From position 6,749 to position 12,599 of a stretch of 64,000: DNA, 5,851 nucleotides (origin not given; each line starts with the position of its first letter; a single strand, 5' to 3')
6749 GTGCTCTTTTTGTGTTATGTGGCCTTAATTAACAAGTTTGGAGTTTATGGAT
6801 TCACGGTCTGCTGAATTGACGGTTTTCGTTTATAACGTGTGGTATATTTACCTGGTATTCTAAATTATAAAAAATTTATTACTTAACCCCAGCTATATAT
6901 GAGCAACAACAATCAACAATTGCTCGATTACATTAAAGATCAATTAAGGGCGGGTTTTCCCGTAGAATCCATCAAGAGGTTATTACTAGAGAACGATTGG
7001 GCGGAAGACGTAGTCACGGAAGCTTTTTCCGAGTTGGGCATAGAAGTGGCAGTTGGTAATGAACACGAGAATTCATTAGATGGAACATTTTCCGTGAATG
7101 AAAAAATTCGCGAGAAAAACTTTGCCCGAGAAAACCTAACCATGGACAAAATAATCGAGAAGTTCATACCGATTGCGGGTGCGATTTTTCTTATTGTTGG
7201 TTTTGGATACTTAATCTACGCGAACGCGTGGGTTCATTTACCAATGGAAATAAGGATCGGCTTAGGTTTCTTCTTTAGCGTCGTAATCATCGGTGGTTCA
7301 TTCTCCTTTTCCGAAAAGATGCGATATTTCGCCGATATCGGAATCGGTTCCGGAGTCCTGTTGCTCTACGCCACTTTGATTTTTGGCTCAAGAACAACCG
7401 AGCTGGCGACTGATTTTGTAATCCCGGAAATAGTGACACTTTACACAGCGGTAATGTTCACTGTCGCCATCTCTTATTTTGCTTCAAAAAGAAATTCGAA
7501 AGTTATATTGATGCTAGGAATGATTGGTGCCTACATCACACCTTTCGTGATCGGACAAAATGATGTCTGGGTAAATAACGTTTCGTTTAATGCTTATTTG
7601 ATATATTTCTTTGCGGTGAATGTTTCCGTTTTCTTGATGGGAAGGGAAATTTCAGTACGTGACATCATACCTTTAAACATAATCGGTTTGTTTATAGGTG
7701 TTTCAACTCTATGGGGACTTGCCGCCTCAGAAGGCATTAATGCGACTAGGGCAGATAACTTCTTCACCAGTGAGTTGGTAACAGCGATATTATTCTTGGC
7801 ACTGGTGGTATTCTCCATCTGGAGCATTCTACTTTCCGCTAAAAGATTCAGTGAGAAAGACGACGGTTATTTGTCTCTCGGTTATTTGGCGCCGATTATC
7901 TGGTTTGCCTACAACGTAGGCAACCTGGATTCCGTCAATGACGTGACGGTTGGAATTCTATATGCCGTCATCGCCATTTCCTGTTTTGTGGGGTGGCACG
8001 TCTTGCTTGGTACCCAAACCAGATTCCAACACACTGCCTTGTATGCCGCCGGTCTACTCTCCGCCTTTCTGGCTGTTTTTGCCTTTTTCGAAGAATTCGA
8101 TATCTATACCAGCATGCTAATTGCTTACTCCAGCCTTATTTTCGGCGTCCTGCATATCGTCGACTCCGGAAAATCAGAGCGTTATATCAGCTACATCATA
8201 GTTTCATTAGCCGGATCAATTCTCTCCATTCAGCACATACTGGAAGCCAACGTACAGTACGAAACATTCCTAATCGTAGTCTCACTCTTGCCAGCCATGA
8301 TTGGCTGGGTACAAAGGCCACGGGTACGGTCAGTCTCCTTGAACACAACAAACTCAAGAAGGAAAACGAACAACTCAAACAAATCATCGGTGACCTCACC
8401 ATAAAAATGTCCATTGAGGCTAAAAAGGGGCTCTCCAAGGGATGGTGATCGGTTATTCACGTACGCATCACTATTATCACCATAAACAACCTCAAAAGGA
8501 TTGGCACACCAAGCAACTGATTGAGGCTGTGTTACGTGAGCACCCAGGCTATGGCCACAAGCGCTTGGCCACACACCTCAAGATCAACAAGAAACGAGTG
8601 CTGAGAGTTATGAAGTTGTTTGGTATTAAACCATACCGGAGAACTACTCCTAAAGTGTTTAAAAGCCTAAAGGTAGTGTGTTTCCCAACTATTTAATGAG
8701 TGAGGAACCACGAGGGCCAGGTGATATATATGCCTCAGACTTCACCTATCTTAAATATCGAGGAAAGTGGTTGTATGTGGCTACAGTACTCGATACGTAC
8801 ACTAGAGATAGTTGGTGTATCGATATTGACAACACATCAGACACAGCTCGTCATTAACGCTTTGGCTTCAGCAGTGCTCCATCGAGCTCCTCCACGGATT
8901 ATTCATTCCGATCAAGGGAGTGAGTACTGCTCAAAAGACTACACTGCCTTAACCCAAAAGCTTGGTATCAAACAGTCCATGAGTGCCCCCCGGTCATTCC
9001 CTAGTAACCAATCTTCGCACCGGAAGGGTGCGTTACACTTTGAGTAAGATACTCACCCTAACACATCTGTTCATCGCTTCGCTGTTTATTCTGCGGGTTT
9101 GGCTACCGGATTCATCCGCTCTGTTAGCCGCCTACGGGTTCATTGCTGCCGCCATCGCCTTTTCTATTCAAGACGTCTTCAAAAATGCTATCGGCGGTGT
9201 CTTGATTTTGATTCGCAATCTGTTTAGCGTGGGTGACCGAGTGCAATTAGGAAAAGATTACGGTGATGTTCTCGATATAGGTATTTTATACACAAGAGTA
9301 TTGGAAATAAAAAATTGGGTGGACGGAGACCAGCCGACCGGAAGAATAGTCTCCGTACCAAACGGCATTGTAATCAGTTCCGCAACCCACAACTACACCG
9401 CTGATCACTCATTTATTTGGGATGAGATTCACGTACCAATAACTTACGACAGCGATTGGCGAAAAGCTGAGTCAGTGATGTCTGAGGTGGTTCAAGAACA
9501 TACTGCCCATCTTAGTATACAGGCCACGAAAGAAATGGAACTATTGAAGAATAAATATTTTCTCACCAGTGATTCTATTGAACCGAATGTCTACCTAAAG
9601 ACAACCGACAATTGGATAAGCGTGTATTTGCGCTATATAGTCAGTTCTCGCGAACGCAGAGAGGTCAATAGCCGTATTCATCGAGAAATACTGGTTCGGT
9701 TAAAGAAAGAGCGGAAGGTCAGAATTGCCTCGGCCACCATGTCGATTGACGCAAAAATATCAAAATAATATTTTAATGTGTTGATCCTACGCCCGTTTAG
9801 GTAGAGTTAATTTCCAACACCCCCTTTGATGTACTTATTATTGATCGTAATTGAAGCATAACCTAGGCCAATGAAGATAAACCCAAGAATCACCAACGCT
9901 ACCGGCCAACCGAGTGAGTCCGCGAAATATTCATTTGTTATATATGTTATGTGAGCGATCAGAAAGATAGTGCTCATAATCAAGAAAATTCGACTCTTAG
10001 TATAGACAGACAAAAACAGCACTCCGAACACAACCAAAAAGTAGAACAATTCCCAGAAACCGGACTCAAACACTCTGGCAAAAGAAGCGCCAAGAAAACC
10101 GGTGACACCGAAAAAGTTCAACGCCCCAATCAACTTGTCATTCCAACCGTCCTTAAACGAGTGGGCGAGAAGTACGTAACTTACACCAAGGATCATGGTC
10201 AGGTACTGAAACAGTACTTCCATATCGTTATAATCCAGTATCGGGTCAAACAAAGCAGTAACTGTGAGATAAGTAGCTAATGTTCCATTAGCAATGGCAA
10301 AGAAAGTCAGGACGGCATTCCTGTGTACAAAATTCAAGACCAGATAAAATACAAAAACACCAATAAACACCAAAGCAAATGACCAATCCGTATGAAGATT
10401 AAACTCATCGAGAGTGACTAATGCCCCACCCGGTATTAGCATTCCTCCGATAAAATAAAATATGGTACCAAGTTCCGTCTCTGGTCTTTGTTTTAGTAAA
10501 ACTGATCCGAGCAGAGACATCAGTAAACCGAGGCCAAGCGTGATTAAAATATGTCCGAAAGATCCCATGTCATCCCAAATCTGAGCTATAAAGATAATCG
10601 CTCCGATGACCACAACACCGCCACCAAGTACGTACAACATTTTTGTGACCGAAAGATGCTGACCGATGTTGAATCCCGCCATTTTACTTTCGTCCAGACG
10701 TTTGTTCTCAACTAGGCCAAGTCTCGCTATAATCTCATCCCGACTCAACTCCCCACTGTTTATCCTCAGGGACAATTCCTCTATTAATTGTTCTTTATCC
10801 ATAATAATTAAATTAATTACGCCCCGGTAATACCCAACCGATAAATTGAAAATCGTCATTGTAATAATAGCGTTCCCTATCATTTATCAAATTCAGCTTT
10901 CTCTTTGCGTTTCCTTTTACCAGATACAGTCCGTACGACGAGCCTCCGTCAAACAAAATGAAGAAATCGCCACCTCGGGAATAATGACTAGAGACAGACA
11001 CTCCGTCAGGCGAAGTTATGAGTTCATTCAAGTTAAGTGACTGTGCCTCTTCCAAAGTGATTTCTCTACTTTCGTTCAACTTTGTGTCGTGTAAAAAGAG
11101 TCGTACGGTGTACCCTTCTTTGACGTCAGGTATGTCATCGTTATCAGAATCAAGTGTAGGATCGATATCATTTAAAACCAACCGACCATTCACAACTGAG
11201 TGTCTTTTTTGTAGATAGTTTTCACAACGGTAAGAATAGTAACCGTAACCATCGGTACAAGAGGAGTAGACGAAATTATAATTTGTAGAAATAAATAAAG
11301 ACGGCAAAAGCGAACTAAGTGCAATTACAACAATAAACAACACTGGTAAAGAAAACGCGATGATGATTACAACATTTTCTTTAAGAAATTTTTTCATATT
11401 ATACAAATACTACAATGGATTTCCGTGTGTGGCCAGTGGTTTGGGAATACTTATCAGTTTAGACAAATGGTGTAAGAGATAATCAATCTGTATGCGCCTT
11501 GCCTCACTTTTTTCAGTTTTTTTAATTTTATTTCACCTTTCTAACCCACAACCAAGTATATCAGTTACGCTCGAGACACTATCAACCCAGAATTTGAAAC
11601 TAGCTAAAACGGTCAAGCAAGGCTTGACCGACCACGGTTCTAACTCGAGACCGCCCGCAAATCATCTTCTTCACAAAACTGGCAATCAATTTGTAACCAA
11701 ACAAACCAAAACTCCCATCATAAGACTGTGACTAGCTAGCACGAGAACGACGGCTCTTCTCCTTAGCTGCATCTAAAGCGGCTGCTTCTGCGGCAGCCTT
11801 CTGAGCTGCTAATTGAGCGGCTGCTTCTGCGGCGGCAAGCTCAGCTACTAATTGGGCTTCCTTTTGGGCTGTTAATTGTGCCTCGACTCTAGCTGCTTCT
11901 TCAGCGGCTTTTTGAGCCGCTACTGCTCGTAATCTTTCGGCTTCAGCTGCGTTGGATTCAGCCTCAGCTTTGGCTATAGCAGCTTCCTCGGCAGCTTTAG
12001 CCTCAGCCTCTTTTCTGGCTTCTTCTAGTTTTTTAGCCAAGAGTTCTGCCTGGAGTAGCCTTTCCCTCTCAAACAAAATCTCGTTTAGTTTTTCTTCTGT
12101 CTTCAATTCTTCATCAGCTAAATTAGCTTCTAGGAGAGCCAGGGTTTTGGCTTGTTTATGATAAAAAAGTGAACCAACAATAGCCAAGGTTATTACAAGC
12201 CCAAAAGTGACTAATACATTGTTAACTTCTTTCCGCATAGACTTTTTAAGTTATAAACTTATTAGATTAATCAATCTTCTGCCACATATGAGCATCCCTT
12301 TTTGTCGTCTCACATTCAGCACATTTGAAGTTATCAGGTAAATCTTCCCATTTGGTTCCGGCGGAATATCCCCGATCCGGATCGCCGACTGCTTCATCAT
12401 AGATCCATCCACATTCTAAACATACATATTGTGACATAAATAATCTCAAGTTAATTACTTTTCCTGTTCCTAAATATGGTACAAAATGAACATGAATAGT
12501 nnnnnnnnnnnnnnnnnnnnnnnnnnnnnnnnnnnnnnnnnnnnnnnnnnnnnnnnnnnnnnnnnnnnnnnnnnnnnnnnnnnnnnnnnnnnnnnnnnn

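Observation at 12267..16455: Redox and flavinylation gene cluster: rubredoxin, HK/RR, ApbE, MsrQ-like ferric-reductase TM protein, FNR-like reductase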

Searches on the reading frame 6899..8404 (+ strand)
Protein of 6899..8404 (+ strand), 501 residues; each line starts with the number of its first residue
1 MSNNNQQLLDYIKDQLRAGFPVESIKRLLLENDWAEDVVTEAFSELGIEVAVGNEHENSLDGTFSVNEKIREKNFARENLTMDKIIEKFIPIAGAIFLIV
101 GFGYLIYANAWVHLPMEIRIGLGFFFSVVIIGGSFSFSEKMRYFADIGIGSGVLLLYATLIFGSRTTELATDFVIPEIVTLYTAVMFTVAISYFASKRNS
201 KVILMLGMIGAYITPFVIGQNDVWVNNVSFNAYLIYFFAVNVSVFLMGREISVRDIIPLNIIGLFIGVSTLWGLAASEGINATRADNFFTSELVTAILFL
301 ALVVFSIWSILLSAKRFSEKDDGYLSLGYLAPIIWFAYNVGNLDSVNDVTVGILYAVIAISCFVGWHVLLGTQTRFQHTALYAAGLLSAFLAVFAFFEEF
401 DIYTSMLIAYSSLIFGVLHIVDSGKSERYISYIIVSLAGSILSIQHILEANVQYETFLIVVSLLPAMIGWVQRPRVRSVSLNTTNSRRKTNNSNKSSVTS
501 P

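Call 58: search_protein_families(library=pfam, proteins=[window:6899-8404:+], max_evalue=0.001)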
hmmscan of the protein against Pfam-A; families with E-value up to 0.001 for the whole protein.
window:6899-8404:+ (501 aa): 1 family
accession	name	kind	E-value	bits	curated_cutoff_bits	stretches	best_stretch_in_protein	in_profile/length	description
PF10101.14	DUF2339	-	1.3e-18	67.5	33.6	1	93-467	8-365/659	Predicted membrane protein (DUF2339)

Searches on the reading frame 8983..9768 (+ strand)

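Call 58: search_protein_families(library=pfam, proteins=[window:8983-9768:+], max_evalue=0.001)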
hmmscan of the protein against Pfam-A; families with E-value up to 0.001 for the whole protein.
window:8983-9768:+ (261 aa): 2 families
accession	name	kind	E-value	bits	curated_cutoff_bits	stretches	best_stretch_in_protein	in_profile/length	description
PF00924.24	MS_channel_2nd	-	3.7e-11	43.4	20.2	1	64-139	1-67/68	Mechanosensitive ion channel, beta-domain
PF21082.3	MS_channel_3rd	-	4.2e-08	33.9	21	1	148-215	2-70/88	Mechanosensitive ion channel MscS, C-terminal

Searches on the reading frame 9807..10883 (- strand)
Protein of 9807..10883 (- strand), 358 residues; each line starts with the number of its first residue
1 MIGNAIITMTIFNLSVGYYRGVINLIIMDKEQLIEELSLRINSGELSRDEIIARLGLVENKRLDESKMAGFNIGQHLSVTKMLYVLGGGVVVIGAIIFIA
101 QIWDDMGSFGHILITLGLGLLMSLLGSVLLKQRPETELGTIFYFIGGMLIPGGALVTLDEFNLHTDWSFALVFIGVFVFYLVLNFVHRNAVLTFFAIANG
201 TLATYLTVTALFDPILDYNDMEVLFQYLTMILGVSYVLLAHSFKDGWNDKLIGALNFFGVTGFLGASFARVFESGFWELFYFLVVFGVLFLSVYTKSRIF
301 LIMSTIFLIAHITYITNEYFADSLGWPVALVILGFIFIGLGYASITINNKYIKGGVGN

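Call 3: search_protein_families(library=pfam, proteins=[window:9807-10883:-], max_evalue=0.01)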
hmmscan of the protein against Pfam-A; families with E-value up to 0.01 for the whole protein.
window:9807-10883:- (358 aa): 1 family
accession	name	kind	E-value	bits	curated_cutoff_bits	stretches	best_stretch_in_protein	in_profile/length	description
PF09925.14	DUF2157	-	1.6e-09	38.1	32.4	1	73-183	34-138/146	Predicted membrane protein (DUF2157)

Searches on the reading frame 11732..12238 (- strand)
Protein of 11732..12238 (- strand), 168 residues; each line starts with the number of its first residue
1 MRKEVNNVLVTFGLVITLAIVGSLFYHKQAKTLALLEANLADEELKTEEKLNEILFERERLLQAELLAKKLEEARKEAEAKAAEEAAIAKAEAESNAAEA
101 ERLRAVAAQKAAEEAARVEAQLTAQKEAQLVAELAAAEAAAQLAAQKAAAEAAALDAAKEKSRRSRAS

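Call 3: search_protein_families(library=pfam, proteins=[window:11732-12238:-], max_evalue=0.01)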
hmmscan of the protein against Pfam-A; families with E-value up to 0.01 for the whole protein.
window:11732-12238:- (168 aa): 0 families

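Call 54: find_homologous_proteins(query=A2, max_evalue=0.001)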
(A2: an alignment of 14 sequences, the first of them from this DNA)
Query A2 (14 sequences) (168 aa, profile of the alignment): 14 proteins with E <= 0.001 among 8000 candidates.
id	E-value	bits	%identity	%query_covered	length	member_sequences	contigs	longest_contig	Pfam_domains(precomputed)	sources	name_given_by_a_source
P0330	1.7e-35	141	43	30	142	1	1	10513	-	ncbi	-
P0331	3.0e-33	134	43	30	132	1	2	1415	-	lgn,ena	-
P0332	4.6e-27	114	41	24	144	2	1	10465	-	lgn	-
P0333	5.5e-26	110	39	39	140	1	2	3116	-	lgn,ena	-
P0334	6.8e-26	110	39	39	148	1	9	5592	-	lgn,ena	-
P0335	7.2e-26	110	32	65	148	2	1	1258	-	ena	-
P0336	1.2e-24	106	22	52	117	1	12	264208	-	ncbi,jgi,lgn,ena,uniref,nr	ncbi:MAG: hypothetical protein UR25_C0001G0021 [Candidatus Nomurabacteria bacterium GW2011_GWE1_32_2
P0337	2.6e-23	101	-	-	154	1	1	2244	-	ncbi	-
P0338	1.1e-22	99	42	18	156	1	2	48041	-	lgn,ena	-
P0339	1.8e-19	89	29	35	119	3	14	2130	-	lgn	-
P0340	1.2e-18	86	22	60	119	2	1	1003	-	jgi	-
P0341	3.3e-17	82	78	5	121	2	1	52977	-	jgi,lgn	-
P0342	1.6e-7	50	55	12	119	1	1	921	-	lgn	-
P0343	1.7e-6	47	64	7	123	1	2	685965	-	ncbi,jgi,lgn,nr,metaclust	ncbi:MAG: hypothetical protein AB199_01515 [Parcubacteria bacterium C7867-004]|nr:MAG: hypothetical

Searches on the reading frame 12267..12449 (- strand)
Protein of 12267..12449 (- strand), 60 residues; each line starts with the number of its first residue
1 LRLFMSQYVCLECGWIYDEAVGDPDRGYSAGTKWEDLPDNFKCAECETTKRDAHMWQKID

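Call 3: search_protein_families(library=pfam, proteins=[window:12267-12449:-], max_evalue=0.01)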
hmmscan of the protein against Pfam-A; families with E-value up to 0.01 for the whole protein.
window:12267-12449:- (60 aa): 2 families
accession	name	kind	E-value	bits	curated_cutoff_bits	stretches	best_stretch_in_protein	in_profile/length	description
PF00301.25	Rubredoxin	-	3.9e-18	65.6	23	1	7-51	1-45/47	Rubredoxin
PF25429.1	zf-POGZ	-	0.0079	17.1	27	0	40-55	2-19/43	POGZ-like double zinc finger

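Call 4: search_protein_families(library=ncbifam, proteins=[window:12267-12449:-], max_evalue=0.01)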
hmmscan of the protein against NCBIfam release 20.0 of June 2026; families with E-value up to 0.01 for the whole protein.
window:12267-12449:- (60 aa): 2 families
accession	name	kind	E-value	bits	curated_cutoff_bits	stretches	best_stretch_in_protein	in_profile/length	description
NF045768.1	RubredRD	equivalog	5.4e-15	55.2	90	1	5-52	1-48/54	rubredoxin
NF003954.0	PRK05452.1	equivalog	3.9e-11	42.5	711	1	6-52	424-470/479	anaerobic nitric oxide reductase flavorubredoxin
